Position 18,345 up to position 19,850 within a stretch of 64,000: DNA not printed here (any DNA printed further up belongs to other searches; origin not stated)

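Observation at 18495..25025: Translationally coupled TPR-methyltransferase / fused 5-oxoprolinase / TPR-OGT-like glycosyltransferase operon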

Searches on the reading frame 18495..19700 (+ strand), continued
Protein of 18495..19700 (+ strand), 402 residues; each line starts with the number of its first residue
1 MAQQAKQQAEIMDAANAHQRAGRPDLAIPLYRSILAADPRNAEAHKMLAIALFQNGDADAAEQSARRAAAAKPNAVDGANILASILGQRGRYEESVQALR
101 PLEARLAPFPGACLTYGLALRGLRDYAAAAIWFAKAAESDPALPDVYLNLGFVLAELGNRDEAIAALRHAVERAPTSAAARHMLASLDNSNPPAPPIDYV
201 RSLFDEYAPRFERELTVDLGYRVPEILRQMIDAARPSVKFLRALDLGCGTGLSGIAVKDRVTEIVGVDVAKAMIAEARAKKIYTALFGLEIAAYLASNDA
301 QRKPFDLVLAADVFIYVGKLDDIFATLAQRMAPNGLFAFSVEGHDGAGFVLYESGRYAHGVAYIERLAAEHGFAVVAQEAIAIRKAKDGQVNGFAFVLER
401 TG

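Call 62: predict_structure(alignment_id=A1)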
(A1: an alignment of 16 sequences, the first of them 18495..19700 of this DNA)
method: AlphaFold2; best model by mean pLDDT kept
length: 402 residues; sequences in the alignment: 16
mean_pLDDT: 95.8   pTM: 0.87
mean pLDDT of the five models: 95.8, 95.4, 95.3, 95.1, 94.8
residues with pLDDT >= 90: 379; 70-90: 23; 50-70: 0; < 50: 0
segments of 3 or more residues with pLDDT < 50: none
pLDDT, mean of each block of 10 residues (from residue 1): 89 96 97 97 98 96 98 96 95 97 95 98 96 98 96 97 98 95 96 93 86 91 98 97 96 97 97 94 96 95 97 94 97 98 96 96 98 98 92 98 83
secondary structure, 60 per line:
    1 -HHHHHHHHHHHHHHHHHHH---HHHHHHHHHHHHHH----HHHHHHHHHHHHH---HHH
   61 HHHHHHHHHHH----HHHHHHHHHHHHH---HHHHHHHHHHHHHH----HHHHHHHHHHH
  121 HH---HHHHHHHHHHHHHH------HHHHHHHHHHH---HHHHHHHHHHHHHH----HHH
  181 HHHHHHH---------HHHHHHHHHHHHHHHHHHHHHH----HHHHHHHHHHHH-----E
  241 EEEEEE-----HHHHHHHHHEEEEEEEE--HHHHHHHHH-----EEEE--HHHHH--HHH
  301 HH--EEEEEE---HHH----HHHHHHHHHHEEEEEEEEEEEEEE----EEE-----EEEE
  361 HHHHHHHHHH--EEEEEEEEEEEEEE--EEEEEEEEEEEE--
elements in order: H2-20 H24-37 H42-54 H58-71 H76-88 H92-105 H110-122 H126-139 H146-156 H160-173 H178-187 H197-218 H223-234 E240-246 H252-260 E261-268 H271-279 E285-288 H291-295 H298-302 E305-310 H321-330 E331-344 E349-351 E357-360 H361-370 E373-386 E389-400
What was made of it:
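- On COG4976-type TPR methyltransferases: Call 62 (confident model: 11 TPR-region helices plus a Rossmann fold).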

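Call 64: fold_search(model_id=the predicted structure, library=pdb)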
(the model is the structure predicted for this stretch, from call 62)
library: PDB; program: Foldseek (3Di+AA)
matches with E <= 10: 1967; with E <= 0.001: 1013
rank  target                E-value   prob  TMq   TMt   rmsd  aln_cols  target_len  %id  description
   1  8dtg_B                5.1e-10  1.00  0.50  0.29  10.0       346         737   13  Cryo-EM structure of Arabidopsis SPY alternative conformation 1 (released 2023-03-08)
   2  8chy                  2.3e-09  1.00  0.40  0.57   5.5       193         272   28  Crystal structure of an 8-repeat consensus TPR superhelix with Zinc. (released 2024-02-21)
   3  8dtf_A                2.7e-09  1.00  0.38  0.21  11.7       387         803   13  Cryo-EM structure of the full length Arabidopsis SPY with complete TPRs (released 2023-03-08)
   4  8dth_B                3.5e-09  1.00  0.49  0.30   9.8       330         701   13  Cryo-EM structure of Arabidopsis SPY alternative conformation 2 (released 2023-03-08)
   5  4gyy_A                5.4e-09  1.00  0.42  0.27  11.5       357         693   16  Crystal structure of human O-GlcNAc Transferase with UDP-5SGlcNAc and a peptide substrate (released 2012-10-31)
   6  8dtg_A                6.2e-09  1.00  0.50  0.27  10.1       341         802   14  Cryo-EM structure of Arabidopsis SPY alternative conformation 1 (released 2023-03-08)
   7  8dth_A                6.4e-09  1.00  0.47  0.27  10.3       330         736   14  Cryo-EM structure of Arabidopsis SPY alternative conformation 2 (released 2023-03-08)
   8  6e37_A                6.4e-09  1.00  0.40  0.25  12.4       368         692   16  O-GlcNAc Transferase in complex with covalent inhibitor (released 2019-11-06)
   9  5hgv_A                6.7e-09  1.00  0.43  0.27  11.4       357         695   16  Structure of an O-GlcNAc transferase point mutant, D554N in complex with peptide (released 2016-09-14)
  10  9qhb                  7.1e-09  1.00  0.43  0.62  10.2       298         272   20  Crystal structure of 16-repeat CTPR protein with eliminated coordination sites (released 2025-10-22)
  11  8dti_A                7.1e-09  1.00  0.48  0.32  10.9       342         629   15  Cryo-EM structure of Arabidopsis SPY in complex with GDP-fucose (released 2023-03-08)
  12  6q4m                  7.4e-09  1.00  0.39  0.25  12.4       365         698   15  Crystal structure of the O-GlcNAc transferase Asn648Tyr mutation (released 2019-12-25)
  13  4n39_A                7.4e-09  1.00  0.39  0.25  12.3       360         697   16  Crystal structure of human O-GlcNAc transferase bound to a peptide from HCF-1 pro-repeat 2 (11-26) (released 2014-01-01)
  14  3pe4_A                8.9e-09  1.00  0.42  0.27  11.8       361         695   16  Structure of human O-GlcNAc transferase and its complex with a peptide substrate (released 2011-01-19)
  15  8cm9_B                8.9e-09  1.00  0.40  0.25  12.2       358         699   16  Structure of human O-GlcNAc transferase in complex with UDP and tP11 (released 2023-10-04)
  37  6mro                  4.1e-08  1.00  0.36  0.69   3.2       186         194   19  Crystal structure of methyl transferase from Methanosarcina acetivorans at 1.6 Angstroms resolution, Northeast Structura (released 2018-10-24)
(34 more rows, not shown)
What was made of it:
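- Tried and rejected: The catalytic domain matched generic class I methyltransferases (6mro, NRMT1) at similar scores (call 64).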

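Call 68: search_protein_families(library=padloc, proteins=[window:18495-19700:+], max_evalue=0.001)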
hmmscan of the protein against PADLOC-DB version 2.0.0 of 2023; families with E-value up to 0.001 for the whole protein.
window:18495-19700:+ (402 aa): 3 families
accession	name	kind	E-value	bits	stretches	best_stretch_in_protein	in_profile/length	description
PDLC04134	mad2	-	3.4e-13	47.3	1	198-373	252-418/492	mads_2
PDLC01101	PrimPol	-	4.5e-05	20.3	0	8-76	33-101/490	adaptation polymerase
PDLC01172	TPR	-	0.0004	17.3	0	146-185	86-125/448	TPR repeats containing protein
